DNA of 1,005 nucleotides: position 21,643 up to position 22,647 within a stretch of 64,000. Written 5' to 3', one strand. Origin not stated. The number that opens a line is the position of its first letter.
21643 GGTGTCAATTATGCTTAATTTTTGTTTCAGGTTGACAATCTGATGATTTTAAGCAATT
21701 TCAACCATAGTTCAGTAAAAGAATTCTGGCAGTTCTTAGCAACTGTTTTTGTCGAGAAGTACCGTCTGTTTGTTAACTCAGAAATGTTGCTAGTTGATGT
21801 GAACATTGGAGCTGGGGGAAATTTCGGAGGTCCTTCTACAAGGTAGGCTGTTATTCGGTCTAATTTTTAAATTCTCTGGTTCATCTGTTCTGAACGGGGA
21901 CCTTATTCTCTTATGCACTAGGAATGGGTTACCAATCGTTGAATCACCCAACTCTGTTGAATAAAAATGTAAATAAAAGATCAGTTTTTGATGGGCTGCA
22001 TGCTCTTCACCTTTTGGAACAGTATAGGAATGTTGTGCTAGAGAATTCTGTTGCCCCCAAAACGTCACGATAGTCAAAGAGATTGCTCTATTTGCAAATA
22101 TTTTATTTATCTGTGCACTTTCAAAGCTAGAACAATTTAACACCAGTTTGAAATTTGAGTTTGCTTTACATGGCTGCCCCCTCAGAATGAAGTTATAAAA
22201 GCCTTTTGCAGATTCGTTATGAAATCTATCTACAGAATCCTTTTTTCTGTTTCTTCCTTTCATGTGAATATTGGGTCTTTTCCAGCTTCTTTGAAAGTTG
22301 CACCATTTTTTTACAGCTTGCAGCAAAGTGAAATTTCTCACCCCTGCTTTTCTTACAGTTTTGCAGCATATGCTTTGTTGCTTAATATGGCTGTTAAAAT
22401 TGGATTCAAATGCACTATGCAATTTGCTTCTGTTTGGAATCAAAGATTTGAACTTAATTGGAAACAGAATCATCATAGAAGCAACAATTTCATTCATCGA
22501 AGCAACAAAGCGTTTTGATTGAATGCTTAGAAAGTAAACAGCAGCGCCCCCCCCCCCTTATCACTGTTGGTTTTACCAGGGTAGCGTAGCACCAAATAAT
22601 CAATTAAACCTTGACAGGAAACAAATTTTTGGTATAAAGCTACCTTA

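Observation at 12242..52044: Complete invertebrate TEP1 locus with TROVE-DUF4062-NACHT-WD40 architecture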

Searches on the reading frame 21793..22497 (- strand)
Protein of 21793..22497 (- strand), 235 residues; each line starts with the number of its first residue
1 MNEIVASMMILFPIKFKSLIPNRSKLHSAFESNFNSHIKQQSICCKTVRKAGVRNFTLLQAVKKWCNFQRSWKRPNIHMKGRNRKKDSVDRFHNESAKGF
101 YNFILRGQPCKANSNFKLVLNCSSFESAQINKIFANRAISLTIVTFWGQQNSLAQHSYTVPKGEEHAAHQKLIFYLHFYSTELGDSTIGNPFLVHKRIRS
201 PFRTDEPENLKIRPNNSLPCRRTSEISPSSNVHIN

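Call 56: search_protein_families(library=pfam, max_evalue=1, proteins=[window:21793-22497:-])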
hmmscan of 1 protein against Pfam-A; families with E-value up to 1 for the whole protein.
window:21793-22497:- (235 aa): 0 families
